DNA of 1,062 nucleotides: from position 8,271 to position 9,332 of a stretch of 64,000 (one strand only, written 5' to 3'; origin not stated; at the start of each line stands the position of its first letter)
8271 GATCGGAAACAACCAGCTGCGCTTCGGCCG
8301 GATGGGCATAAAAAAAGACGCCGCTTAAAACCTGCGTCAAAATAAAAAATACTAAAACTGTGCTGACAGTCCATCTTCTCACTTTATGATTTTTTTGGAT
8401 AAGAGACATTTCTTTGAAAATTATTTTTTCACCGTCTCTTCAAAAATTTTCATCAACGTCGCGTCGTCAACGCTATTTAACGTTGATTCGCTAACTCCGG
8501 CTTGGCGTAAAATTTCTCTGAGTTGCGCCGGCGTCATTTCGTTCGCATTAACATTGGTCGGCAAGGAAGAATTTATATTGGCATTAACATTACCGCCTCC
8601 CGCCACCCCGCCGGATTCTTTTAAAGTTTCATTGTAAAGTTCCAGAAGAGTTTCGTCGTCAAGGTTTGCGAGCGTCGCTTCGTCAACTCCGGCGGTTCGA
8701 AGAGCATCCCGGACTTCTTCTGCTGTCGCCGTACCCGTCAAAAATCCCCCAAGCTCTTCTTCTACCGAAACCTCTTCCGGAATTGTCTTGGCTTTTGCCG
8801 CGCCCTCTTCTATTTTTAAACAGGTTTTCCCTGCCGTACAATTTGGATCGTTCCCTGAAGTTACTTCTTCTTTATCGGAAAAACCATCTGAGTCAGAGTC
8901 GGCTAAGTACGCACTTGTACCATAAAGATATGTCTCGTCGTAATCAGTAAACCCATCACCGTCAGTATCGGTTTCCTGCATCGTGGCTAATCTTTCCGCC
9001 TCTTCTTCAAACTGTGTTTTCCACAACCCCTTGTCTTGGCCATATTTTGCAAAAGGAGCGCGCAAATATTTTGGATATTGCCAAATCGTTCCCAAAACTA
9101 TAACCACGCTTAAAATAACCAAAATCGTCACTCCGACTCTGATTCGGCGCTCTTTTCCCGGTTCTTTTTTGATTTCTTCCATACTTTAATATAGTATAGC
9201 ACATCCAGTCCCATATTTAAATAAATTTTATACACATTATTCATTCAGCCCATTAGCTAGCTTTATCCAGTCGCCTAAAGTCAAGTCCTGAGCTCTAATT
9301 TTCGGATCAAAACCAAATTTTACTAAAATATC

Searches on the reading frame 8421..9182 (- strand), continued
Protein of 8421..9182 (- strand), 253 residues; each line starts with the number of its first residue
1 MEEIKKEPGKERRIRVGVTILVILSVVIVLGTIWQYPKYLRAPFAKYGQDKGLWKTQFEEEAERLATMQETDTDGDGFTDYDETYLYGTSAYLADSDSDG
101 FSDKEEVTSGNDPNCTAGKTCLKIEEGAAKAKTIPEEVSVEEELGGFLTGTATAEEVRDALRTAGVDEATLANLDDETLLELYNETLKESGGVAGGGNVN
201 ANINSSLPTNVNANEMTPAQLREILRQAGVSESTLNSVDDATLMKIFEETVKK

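Call 54: search_solved_structures(query=A2, max_evalue=1, show_alignments=2)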
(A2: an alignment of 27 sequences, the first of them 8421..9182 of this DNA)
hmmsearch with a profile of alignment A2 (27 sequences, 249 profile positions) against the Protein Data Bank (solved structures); distinct sequences matched with E-value up to 1: 17.
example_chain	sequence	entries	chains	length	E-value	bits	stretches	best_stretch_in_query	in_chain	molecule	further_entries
8cwy_A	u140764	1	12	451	0.00028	23.9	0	152-230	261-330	T32-15-1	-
8cws_A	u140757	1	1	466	0.00042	23.3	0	152-230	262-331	F4132-2 Chain A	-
7c7r_B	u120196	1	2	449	0.053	16.4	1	66-93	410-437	Biofilm-associated surface protein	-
7c7u_A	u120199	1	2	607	0.074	16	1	66-93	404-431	Biofilm-associated surface protein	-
5cwb_A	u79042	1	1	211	0.1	15.5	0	152-230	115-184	Designed helical repeat protein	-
7jts_t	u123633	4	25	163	0.11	15.4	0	62-100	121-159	Calmodulin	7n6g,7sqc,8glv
1c7v_A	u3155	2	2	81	0.13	15.2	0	61-86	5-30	CALCIUM VECTOR PROTEIN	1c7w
2l1w_A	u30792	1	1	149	0.15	15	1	143-229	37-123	Calmodulin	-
2lvi_A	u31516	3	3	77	0.31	14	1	58-86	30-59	Polcalcin Phl p 7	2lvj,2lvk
1k9u_A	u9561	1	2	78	0.31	13.9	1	58-86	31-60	Polcalcin Phl p 7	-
3nr7_A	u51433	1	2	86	0.49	13.3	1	171-227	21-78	DNA-binding protein H-NS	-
11kp_B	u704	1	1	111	0.55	13.1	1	160-246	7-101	Double-strand telomeric DNA-binding proteins 1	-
4g4v_A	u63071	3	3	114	0.58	13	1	164-231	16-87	Peptidoglycan-associated lipoprotein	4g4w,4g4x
5otj_D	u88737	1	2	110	0.66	12.9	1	58-86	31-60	Polcalcin Phl p 7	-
2bl0_B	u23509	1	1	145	0.66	12.9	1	121-221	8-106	MYOSIN REGULATORY LIGHT CHAIN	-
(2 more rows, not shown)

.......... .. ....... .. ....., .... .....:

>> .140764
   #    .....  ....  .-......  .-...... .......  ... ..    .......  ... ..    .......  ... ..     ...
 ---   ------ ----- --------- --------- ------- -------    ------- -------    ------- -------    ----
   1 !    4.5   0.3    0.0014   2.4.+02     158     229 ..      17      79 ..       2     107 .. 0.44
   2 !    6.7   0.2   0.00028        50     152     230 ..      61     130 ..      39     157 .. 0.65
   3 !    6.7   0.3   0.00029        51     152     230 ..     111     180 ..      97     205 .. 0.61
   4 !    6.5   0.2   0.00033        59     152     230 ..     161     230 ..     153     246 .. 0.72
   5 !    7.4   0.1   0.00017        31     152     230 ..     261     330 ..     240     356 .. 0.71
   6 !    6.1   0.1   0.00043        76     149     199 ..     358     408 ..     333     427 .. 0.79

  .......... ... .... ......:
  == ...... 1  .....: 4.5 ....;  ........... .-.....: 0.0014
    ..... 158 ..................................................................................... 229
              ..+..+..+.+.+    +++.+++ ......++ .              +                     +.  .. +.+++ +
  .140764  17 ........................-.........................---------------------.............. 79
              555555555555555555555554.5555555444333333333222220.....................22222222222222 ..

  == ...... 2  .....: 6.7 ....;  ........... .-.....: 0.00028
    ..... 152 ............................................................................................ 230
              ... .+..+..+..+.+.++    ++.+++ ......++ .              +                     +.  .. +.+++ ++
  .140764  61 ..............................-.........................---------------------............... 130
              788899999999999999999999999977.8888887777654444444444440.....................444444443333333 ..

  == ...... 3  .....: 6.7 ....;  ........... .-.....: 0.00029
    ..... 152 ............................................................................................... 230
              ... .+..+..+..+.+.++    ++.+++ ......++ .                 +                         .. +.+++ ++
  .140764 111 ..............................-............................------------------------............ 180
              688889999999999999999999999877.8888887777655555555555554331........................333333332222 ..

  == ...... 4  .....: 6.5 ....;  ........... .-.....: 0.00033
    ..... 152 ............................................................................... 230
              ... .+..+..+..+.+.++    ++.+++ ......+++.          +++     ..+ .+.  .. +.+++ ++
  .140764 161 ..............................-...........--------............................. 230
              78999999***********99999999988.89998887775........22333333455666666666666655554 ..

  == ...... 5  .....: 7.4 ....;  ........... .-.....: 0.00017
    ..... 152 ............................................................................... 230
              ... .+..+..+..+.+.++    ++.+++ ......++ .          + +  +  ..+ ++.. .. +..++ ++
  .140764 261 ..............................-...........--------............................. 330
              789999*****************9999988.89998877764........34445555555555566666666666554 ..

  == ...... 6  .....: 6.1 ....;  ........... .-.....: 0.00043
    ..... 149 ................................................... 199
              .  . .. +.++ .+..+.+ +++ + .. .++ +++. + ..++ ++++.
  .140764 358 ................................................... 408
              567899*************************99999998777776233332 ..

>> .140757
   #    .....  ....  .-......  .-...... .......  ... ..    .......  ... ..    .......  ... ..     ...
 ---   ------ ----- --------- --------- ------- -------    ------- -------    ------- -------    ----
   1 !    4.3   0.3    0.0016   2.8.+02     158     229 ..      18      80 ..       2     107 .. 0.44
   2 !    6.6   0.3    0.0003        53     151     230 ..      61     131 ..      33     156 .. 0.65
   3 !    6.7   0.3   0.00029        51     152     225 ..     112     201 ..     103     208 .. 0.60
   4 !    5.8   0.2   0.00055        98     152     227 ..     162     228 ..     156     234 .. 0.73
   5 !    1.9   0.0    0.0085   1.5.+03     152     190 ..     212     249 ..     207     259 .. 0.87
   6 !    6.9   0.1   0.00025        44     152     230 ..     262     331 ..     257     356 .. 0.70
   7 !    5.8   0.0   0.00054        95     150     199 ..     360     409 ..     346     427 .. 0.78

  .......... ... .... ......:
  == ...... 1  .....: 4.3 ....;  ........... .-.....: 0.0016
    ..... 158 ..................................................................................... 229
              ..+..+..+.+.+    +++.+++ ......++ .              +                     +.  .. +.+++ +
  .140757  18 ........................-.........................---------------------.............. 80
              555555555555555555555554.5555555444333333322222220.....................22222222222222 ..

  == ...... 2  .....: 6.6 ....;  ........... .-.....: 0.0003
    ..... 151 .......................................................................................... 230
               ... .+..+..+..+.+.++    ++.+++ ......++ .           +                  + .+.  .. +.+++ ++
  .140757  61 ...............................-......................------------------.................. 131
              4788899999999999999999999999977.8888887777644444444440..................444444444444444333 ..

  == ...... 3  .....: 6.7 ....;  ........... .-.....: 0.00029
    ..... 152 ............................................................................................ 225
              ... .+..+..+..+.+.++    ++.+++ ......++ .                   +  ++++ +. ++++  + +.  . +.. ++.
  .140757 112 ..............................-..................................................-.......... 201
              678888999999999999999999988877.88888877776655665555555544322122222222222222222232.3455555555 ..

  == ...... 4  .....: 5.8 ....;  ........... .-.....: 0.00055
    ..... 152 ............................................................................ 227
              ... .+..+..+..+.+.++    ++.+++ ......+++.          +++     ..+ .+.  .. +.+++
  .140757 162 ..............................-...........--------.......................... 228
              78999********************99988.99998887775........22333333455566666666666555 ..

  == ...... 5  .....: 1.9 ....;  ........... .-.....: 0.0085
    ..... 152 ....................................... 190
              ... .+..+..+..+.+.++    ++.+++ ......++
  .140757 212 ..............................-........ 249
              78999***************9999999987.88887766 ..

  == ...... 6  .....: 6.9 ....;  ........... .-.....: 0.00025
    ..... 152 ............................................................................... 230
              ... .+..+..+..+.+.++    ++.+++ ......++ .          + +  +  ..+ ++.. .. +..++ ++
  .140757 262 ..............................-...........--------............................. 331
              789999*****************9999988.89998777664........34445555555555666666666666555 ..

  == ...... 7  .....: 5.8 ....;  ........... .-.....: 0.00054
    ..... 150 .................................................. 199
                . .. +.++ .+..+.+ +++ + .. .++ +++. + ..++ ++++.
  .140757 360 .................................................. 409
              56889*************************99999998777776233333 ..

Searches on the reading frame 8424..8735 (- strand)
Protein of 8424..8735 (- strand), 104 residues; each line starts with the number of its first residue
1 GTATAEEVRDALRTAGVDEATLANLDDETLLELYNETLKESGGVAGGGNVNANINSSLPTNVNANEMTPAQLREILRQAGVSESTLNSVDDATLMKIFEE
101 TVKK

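Call 86: search_protein_families(library=pfam, proteins=[window:8424-8735:-], max_evalue=10)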
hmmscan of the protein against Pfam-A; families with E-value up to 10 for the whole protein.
seq(104 aa): 9 families
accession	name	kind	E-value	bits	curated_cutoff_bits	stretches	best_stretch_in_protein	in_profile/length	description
PF14747.11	DUF4473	-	0.0078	17.1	25.9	1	4-25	3-24/78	Domain of unknown function (DUF4473)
PF24873.1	DUF2110_C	-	0.012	15.7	23.2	1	62-84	4-26/67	DUF2110 C-terminal domain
PF21982.2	RecX_HTH1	-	0.021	15.2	26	1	4-21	15-32/40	RecX, first three-helix domain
PF22504.1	DUF6993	-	0.024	15.1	25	1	3-36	11-44/83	Domain of unknown function (DUF6993)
PF14199.11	DUF4317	-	0.033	13.8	27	1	27-93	236-306/370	Domain of unknown function (DUF4317)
PF19955.5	EAD1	-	0.081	13.8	24.2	1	68-98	21-51/90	Effector-associated domain 1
PF08766.16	DEK_C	-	0.12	12.7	24.8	0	6-22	8-24/54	DEK C terminal domain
PF00440.29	TetR_N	-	0.22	11.8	24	1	70-86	17-33/47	Bacterial regulatory proteins, tetR family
PF21917.1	NMB0537_N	-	0.26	11.4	23.9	1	69-79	6-16/36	N-terminal region of NMB0537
